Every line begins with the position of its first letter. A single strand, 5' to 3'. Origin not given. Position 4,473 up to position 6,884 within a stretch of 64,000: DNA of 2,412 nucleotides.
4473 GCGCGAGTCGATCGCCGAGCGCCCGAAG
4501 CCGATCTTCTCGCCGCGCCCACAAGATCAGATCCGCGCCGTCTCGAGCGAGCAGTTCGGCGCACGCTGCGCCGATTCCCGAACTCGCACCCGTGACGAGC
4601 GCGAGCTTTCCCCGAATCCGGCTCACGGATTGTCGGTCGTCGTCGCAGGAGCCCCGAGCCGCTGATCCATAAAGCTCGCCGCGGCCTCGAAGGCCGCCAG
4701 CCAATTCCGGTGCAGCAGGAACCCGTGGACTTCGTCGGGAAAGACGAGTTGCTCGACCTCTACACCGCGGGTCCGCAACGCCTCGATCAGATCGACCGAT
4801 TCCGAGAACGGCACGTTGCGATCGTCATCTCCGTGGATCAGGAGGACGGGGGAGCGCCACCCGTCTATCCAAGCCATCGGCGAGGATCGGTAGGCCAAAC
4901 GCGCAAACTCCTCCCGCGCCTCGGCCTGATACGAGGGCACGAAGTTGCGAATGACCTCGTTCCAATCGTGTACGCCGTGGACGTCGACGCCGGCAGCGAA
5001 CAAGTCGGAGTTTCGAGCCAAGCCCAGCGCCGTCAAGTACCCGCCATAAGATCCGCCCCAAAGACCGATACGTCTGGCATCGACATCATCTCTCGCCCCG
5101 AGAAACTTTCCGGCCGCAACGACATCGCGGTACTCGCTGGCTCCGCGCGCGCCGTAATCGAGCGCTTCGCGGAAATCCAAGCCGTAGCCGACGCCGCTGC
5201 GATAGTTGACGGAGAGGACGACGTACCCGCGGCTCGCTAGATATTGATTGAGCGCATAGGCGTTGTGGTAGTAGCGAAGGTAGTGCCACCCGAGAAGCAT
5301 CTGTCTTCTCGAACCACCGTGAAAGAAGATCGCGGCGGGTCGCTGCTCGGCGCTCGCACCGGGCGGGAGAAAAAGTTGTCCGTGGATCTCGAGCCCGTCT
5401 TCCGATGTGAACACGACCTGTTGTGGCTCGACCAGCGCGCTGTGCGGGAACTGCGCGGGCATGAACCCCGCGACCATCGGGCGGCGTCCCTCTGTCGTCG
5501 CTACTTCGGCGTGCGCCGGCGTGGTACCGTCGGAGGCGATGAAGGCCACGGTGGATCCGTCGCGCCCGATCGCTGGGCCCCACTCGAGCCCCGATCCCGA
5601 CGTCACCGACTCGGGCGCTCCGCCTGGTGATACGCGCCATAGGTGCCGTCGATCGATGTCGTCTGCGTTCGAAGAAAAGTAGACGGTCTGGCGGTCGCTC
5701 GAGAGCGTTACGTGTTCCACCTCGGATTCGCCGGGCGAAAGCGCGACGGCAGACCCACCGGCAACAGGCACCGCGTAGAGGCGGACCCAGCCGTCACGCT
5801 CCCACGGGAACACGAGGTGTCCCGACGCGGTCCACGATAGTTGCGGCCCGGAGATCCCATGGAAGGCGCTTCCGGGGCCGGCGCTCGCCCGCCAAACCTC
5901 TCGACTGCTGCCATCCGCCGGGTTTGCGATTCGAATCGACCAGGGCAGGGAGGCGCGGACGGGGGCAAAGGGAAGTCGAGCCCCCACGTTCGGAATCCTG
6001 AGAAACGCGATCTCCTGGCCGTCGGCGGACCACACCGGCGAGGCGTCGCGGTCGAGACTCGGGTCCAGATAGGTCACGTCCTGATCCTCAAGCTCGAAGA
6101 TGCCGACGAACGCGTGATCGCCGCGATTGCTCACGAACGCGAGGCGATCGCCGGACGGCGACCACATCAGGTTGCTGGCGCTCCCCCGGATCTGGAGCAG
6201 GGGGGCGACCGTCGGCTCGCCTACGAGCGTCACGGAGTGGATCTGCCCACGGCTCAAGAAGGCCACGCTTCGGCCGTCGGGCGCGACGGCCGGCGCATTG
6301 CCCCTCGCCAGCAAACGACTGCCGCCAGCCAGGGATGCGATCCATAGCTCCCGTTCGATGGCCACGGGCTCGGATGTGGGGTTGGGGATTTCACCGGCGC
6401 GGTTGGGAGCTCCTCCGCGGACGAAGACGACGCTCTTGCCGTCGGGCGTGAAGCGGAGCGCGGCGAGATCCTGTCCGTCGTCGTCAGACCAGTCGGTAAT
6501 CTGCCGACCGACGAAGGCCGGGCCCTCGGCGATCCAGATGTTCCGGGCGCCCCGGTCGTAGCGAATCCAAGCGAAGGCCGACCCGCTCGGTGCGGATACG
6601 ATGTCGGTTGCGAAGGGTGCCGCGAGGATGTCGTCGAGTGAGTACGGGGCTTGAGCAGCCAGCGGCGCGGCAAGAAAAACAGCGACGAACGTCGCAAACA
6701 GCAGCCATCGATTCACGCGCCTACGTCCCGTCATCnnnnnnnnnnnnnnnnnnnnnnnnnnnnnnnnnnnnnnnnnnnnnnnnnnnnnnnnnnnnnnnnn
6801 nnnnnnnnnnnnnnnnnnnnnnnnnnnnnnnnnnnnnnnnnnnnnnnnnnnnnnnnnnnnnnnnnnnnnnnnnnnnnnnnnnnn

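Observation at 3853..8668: Tightly coupled NSAR/OSBS - GNAT - S9 peptidase - SDR operon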

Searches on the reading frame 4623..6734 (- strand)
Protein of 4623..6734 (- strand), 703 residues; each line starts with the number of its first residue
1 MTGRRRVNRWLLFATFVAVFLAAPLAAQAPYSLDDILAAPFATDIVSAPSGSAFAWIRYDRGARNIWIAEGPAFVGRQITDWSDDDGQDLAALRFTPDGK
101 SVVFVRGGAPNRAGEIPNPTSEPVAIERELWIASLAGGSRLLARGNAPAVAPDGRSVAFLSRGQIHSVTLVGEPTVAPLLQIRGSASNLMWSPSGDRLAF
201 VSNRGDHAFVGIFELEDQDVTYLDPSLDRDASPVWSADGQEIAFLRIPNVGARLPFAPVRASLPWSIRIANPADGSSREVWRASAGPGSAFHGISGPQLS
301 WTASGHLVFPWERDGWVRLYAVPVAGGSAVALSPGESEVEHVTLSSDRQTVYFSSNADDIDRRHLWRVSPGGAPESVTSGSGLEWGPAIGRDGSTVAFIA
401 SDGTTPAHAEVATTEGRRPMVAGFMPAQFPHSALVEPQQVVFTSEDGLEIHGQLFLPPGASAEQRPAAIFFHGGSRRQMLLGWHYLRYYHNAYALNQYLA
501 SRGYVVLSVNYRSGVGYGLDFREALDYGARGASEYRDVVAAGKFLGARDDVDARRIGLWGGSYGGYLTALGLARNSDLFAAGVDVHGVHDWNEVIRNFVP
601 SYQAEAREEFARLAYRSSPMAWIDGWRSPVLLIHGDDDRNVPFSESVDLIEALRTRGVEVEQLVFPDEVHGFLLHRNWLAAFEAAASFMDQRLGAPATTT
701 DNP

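Call 6: search_protein_families(library=ncbifam, proteins=[window:4623-6734:-], max_evalue=0.01)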
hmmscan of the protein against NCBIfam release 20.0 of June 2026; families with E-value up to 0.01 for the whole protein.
window:4623-6734:- (703 aa): 9 families
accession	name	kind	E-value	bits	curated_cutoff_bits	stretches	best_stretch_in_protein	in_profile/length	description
NF053518.1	DipepPtdsDpp5Prph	equivalog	3.3e-24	85.4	900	1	318-677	278-638/655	dipeptidyl-peptidase Dpp5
NF033523.0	lasso_peptidase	equivalog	1.6e-22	80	400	1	497-671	430-615/638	Atxe2 family lasso peptide isopeptidase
TIGR02800.1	propeller_TolB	equivalog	3.1e-14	52.7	343.15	2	147-244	195-295/418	Tol-Pal system beta propeller repeat protein TolB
NF050058.1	e_dPHAscl_type1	hypoth_equivalog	2.1e-08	34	150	1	452-654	10-205/276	extracellular catalytic domain type 1 short-chain-length polyhydroxyalkanoate depolymerase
NF007857.0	PRK10566.1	equivalog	2.4e-07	30.8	201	1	539-693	92-249/249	esterase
NF002183.0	PRK01029.1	equivalog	1.1e-06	28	405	1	184-244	281-343/429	Tol-Pal system protein TolB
NF047920.1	lactonase_UilS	equivalog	7.9e-05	22.5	400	1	499-568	48-112/285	UilS family quorum-quenching N-acyl-homoserine lactonase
NF058653.1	LipP1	equivalog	9.9e-05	21.3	350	0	417-514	26-113/300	LipP1 family hormone-sensitive lipase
NF041902.1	pecacetest_PaeX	equivalog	0.0026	16.8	550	0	616-674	227-285/318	pectin acetylesterase PaeX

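Call 7: search_protein_families(library=pfam, proteins=[window:4623-6734:-], max_evalue=0.01)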
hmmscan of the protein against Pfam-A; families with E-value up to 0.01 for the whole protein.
window:4623-6734:- (703 aa): 11 families
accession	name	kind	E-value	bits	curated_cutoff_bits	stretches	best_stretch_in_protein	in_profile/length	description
PF00326.27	Peptidase_S9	-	6.3e-42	143.9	22.6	1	497-694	8-211/213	Prolyl oligopeptidase family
PF07676.18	PD40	-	1.1e-17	63.9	20.9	0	190-206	15-31/38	WD40-like Beta Propeller Repeat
PF00930.27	DPPIV_N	-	1.1e-13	51.1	22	1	303-393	246-340/354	Dipeptidyl peptidase IV (DPP IV) N-terminal region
PF20434.5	BD-FAE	-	1.2e-11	45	26.8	1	454-653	3-215/215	BD-FAE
PF01738.24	DLH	-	5.4e-10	39.7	21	1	495-684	33-200/217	Dienelactone hydrolase family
PF02129.25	Peptidase_S15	-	1.5e-06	28.6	23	1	485-595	37-137/262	X-Pro dipeptidyl-peptidase (S15 family)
PF00561.26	Abhydrolase_1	-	4.7e-06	26.9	25.8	1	469-611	4-129/245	alpha/beta hydrolase fold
PF05448.18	AXE1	-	0.00053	19.3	21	1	431-571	50-193/321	Acetyl xylan esterase (AXE1)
PF10503.15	Esterase_PHB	-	0.00068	19.4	23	1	454-625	5-160/219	Esterase PHB depolymerase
PF07859.19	Abhydrolase_3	-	0.00074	19.8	25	0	470-673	3-209/210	alpha/beta hydrolase fold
PF12146.15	Hydrolase_4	-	0.0037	17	27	0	626-671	190-233/239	Serine aminopeptidase, S33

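Call 33: search_solved_structures(query=window:4623-6734:-, max_evalue=1e-10, show_alignments=1)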
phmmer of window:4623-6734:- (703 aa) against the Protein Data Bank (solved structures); distinct sequences matched with E-value up to 1e-10: 81 (the best 60 are shown).
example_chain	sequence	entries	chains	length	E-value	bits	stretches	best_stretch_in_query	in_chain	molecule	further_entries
2ecf_A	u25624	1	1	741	4.7e-35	124.2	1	301-688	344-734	Dipeptidyl peptidase IV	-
5yp1_A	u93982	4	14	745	1e-31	113.2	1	301-676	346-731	Dipeptidyl aminopeptidase 4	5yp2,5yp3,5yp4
8wt1_A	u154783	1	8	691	8.6e-29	103.5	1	357-672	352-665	S9 family peptidase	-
5l8s_A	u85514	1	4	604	2.7e-26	95.2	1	433-691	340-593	Amino acyl peptidase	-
8hay_A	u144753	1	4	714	6.2e-25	90.7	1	312-672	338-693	btDPP4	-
7y4g_A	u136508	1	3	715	6.2e-25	90.7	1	312-672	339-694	btDPP4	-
7y4f_A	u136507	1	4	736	6.8e-25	90.6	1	312-672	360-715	Dipeptidyl peptidase IV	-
4hxe_B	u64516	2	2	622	8.6e-25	90.3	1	396-675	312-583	Putative uncharacterized protein PH0594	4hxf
4hxg_A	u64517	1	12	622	2.3e-24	88.9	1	396-675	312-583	Putative uncharacterized protein PH0594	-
2z3w_A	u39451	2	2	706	1.1e-22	83.3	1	307-672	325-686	Dipeptidyl aminopeptidase IV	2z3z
2d5l_A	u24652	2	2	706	1.7e-22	82.6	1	307-672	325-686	dipeptidyl aminopeptidase IV, putative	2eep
2dcm_A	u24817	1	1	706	4.6e-22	81.2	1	307-672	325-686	dipeptidyl aminopeptidase IV, putative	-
5olj_A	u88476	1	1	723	7.1e-22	80.6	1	299-672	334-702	Dipeptidyl peptidase IV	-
3azo_A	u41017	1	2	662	8.3e-19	70.5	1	297-695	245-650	Aminopeptidase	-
1z68_A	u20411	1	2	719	8.9e-19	70.4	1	467-672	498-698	fibroblast activation protein, alpha subunit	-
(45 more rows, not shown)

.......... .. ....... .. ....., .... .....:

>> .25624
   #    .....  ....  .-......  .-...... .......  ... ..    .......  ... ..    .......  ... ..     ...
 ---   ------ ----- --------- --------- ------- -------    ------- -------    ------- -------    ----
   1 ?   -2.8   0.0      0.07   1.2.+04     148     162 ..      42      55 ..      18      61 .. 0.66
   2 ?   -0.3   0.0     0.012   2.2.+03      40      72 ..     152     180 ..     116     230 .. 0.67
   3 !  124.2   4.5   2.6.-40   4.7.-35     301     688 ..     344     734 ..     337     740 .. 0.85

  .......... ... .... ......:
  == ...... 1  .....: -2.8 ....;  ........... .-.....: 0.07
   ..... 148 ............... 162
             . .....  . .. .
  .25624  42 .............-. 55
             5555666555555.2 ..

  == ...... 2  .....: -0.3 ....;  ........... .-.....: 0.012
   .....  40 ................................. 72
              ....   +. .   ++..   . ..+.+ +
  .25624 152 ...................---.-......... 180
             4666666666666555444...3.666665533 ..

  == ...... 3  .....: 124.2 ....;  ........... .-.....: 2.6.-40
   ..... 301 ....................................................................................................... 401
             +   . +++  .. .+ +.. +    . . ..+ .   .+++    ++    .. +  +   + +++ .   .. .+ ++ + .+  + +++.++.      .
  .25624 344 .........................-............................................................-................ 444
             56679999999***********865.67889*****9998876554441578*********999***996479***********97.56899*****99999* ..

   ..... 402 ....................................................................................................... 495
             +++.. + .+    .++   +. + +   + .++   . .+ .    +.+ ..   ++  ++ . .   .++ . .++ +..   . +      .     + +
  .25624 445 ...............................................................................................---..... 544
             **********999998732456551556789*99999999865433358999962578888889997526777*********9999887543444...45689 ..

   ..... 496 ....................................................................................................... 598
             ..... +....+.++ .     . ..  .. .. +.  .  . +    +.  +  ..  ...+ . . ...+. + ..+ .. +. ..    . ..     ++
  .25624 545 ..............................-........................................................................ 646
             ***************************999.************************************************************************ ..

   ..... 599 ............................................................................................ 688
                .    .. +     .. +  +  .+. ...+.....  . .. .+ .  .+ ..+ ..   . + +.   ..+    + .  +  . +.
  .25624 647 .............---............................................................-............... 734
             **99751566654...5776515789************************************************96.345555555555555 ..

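Call 57: find_homologous_proteins(query=window:4623-6734:-, max_evalue=1e-10)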
Query window:4623-6734:- (703 aa): 7745 proteins with E <= 1e-10 among 8000 candidates; the best 120 are listed.
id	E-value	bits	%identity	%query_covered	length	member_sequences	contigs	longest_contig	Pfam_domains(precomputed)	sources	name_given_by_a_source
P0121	0.0e+0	1517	95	96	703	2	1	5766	PF02129.25,PF00326.28,PF26549.1,PF00930.28,PF01738.25,PF26550.2,PF00561.27,PF07676.19,PF20434.6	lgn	-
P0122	0.0e+0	1277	79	100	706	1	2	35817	PF02129.25,PF00326.28,PF26549.1,PF00930.28,PF05448.19,PF01738.25,PF00561.27,PF07676.19,PF12146.16,PF20434.6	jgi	-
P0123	0.0e+0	1231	76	100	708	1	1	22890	PF02129.25,PF00326.28,PF26549.1,PF00930.28,PF01738.25,PF07676.19,PF20434.6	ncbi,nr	ncbi:MAG: prolyl oligopeptidase family serine peptidase [Gemmatimonadetes bacterium]|nr:prolyl oligo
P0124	0.0e+0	1173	73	99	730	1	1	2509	PF02129.25,PF00326.28,PF07859.20,PF26549.1,PF00930.28,PF01738.25,PF26550.2,PF00561.27,PF07676.19,PF20434.6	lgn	-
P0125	0.0e+0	1153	74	95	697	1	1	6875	PF02129.25,PF00326.28,PF26549.1,PF00930.28,PF01738.25,PF26550.2,PF07676.19,PF20434.6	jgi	-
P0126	0.0e+0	1148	73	95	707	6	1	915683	PF02129.25,PF00326.28,PF07859.20,PF26549.1,PF00930.28,PF01738.25,PF26550.2,PF07676.19,PF20434.6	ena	-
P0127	0.0e+0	1144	70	99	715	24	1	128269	PF02129.25,PF00326.28,PF07859.20,PF26549.1,PF00930.28,PF01738.25,PF26550.2,PF07676.19,PF20434.6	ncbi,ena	-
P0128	0.0e+0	1143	72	97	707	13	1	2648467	PF02129.25,PF00326.28,PF07859.20,PF26549.1,PF00930.28,PF01738.25,PF26550.2,PF07676.19,PF20434.6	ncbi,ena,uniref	ncbi:S9 family peptidase [Candidatus Palauibacter sp.]|uniref:S9 family peptidase n=1 Tax=Candidatus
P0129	0.0e+0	1143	72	97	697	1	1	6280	PF02129.25,PF00326.28,PF26549.1,PF00930.28,PF01738.25,PF26550.2,PF07676.19,PF20434.6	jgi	-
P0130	0.0e+0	1136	71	99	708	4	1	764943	PF02129.25,PF00326.28,PF26549.1,PF00930.28,PF01738.25,PF07676.19,PF20434.6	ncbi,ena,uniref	ncbi:S9 family peptidase [Candidatus Palauibacter sp.]|uniref:S9 family peptidase n=1 Tax=Candidatus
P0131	0.0e+0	1136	73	95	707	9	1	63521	PF02129.25,PF00326.28,PF26549.1,PF00930.28,PF01738.25,PF26550.2,PF07676.19,PF20434.6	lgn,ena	-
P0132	0.0e+0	1129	72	97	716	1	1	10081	PF02129.25,PF00326.28,PF07859.20,PF26549.1,PF00930.28,PF05448.19,PF01738.25,PF26550.2,PF00561.27,PF07676.19,PF20434.6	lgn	-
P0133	0.0e+0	1124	72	97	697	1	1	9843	PF02129.25,PF00326.28,PF26549.1,PF00930.28,PF01738.25,PF26550.2,PF00561.27,PF07676.19,PF20434.6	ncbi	-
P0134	0.0e+0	1121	75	93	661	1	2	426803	PF02129.25,PF00326.28,PF10647.16,PF26549.1,PF00930.28,PF01738.25,PF26550.2,PF07676.19,PF20434.6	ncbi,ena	-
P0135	0.0e+0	1120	70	98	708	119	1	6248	PF02129.25,PF00326.28,PF26549.1,PF00930.28,PF01738.25,PF00561.27,PF07676.19,PF20434.6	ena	-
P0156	1.6e-286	970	62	98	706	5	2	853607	PF02129.25,PF00326.28,PF26549.1,PF00930.28,PF05448.19,PF01738.25,PF26550.2,PF07676.19,PF20434.6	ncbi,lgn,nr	ncbi:Dipeptidyl aminopeptidase 4 [bacterium HR33]|nr:Dipeptidyl aminopeptidase 4 [bacterium HR33]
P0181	9.0e-276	935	60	100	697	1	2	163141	PF02129.25,PF00326.28,PF26549.1,PF00930.28,PF05448.19,PF01738.25,PF12894.14,PF26550.2,PF07676.19,PF20434.6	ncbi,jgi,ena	ncbi:MAG TPA: prolyl oligopeptidase family serine peptidase [Gemmatimonadales bacterium]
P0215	1.8e-271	921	59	98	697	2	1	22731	PF00326.28,PF26549.1,PF00930.28,PF01738.25,PF26550.2,PF07676.19,PF20434.6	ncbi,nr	ncbi:MAG TPA: prolyl oligopeptidase family serine peptidase [Vicinamibacteria bacterium]|nr:prolyl o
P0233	3.8e-269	913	62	95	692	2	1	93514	PF02129.25,PF00326.28,PF26549.1,PF00930.28,PF01738.25,PF07676.19,PF20434.6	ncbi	ncbi:S9 family peptidase [Rhodocaloribacter sp.]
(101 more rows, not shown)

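Call 58: find_encoding_contigs(protein=P0156, flank=6000, max_places=1)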
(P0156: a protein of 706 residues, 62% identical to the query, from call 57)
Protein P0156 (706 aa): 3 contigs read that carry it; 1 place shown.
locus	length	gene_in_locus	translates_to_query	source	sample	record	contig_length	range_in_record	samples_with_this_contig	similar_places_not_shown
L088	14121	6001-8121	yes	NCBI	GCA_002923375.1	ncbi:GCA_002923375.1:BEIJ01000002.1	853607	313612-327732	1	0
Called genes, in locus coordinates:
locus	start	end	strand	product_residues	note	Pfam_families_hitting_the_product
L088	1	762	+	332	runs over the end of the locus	PF01546:Peptidase_M20 (faint), PF04389:Peptidase_M28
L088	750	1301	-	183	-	PF01035:DNA_binding_1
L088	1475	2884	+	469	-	PF02812:ELFV_dehydrog_N, PF00208:ELFV_dehydrog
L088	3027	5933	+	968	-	PF00580:UvrD-helicase, PF01443:Viral_helicase1 (faint), PF13245:AAA_19, PF13361:UvrD_C, PF00929:RNase_T, PF16473:Rv2179c-like (weak), PF13361:UvrD_C, PF13538:UvrD_C_2 (faint)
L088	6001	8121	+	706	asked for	PF07676:PD40 (faint), PF26550:Tricorn_2nd (faint), PF26549:Tricorn_N (weak), PF00930:DPPIV_N, PF26549:Tricorn_N (weak), PF20434:BD-FAE, PF01738:DLH, PF00326:Peptidase_S9, +2 more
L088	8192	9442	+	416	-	-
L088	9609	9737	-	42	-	-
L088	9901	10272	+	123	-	-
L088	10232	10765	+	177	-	-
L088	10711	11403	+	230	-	-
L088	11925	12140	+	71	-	-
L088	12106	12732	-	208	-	PF01209:Ubie_methyltran, PF13489:Methyltransf_23, PF13847:Methyltransf_31, PF08241:Methyltransf_11, PF08242:Methyltransf_12, PF13649:Methyltransf_25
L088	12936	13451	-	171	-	PF22381:Staph_reg_Sar_Rot (weak), PF01047:MarR, PF01978:TrmB, PF12802:MarR_2, PF13463:HTH_27, PF09339:HTH_IclR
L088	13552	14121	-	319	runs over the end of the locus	PF13414:TPR_11 (faint), PF13371:TPR_9 (faint), PF13432:TPR_16 (faint), PF13424:TPR_12 (faint), PF13428:TPR_14 (weak), PF00515:TPR_1 (weak), PF07719:TPR_2 (weak), PF13181:TPR_8 (weak), +3 more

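Call 59: find_encoding_contigs(protein=P0233, flank=6000, max_places=1)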
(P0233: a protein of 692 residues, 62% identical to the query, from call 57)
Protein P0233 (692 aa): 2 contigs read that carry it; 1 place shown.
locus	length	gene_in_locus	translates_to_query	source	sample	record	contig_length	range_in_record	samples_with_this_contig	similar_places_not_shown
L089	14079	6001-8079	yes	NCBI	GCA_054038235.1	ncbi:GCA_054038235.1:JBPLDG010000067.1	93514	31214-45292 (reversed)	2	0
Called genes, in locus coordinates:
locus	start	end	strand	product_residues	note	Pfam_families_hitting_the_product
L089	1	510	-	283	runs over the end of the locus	PF00392:GntR, PF13545:HTH_Crp_2 (faint), PF08279:HTH_11 (faint), PF08220:HTH_DeoR (weak), PF07702:UTRA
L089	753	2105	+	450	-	PF03349:Toluene_X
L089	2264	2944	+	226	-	PF00027:cNMP_binding, PF13545:HTH_Crp_2, PF00325:Crp (weak)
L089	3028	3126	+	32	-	-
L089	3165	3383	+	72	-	PF11127:YgaP-like_TM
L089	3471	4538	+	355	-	PF01636:APH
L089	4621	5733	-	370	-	PF18962:Por_Secre_tail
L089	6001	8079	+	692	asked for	PF07676:PD40 (faint), PF26549:Tricorn_N, PF00930:DPPIV_N, PF26549:Tricorn_N (weak), PF01738:DLH, PF02129:Peptidase_S15 (faint), PF20434:BD-FAE, PF00326:Peptidase_S9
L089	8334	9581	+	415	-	PF25174:Beta-prop_THOC3 (faint), PF00930:DPPIV_N (faint), PF07676:PD40 (faint), PF26550:Tricorn_2nd (weak), PF26549:Tricorn_N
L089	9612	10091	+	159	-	PF13474:SnoaL_3, PF14534:DUF4440 (weak)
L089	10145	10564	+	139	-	PF13328:HD_4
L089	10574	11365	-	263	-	PF00106:adh_short, PF01370:Epimerase (weak), PF08659:KR, PF23441:SDR, PF13460:NAD_binding_10, PF13561:adh_short_C2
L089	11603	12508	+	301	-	PF00561:Abhydrolase_1, PF12146:Hydrolase_4 (weak), PF12697:Abhydrolase_6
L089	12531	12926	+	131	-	PF01042:Ribonuc_L-PSP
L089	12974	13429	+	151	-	PF00254:FKBP_C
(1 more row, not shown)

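Call 60: find_encoding_contigs(protein=P0215, flank=6000, max_places=1)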
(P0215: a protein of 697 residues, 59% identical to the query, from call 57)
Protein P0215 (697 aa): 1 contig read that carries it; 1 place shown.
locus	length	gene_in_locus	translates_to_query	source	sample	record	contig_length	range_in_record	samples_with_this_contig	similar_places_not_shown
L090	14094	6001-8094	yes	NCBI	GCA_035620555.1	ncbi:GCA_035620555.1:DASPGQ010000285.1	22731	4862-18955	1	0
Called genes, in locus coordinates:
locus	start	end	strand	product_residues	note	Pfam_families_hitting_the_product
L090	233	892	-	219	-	PF04264:YceI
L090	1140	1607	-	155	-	PF01161:PBP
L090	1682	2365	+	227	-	PF07238:PilZ (weak)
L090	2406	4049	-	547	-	PF00920:ILVD_EDD_N, PF24877:ILV_EDD_C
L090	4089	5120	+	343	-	PF02558:ApbA, PF08546:ApbA_C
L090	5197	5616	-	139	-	PF01850:PIN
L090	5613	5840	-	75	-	PF04014:MazE_antitoxin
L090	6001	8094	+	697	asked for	PF07676:PD40 (faint), PF26550:Tricorn_2nd (weak), PF00930:DPPIV_N, PF26549:Tricorn_N (weak), PF01738:DLH, PF20434:BD-FAE (faint), PF00326:Peptidase_S9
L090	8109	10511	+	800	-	PF01804:Penicil_amidase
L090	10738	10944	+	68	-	-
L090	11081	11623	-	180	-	-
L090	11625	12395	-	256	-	PF03306:AAL_decarboxy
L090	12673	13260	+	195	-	-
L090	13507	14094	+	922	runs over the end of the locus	PF13620:CarboxypepD_reg, PF07715:Plug, PF25183:OMP_b-brl_4, PF00593:TonB_dep_Rec_b-barrel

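Call 61: find_encoding_contigs(protein=P0181, flank=6000, max_places=1)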
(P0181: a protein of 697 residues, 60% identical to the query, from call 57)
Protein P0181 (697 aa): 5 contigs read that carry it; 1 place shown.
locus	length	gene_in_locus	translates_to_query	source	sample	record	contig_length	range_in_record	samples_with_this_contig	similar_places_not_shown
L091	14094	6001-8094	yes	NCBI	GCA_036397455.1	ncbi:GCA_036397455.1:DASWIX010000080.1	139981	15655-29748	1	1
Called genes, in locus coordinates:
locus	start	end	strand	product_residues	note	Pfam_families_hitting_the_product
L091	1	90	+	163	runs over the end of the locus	PF05618:RimB-like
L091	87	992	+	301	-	PF18030:Rimk_N, PF14397:ATPgrasp_ST (faint), PF02655:ATP-grasp_3, PF08443:RimK, PF02955:GSH-S_ATP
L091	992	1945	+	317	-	PF24827:AstE_AspA_cat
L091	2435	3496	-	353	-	PF21088:MS_channel_1st, PF00924:MS_channel_2nd, PF21082:MS_channel_3rd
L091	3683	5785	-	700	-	PF10459:Peptidase_S46, PF13365:Trypsin_2 (faint)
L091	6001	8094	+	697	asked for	PF07676:PD40 (faint), PF26550:Tricorn_2nd, PF00930:DPPIV_N, PF26549:Tricorn_N (weak), PF05448:AXE1 (weak), PF20434:BD-FAE (weak), PF01738:DLH, PF00326:Peptidase_S9, +2 more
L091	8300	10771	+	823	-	PF12704:MacB_PCD, PF02687:FtsX, PF12704:MacB_PCD, PF02687:FtsX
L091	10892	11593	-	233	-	PF05013:FGase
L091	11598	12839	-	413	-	PF04107:GCS2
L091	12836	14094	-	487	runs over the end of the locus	PF14401:RLAN, PF08443:RimK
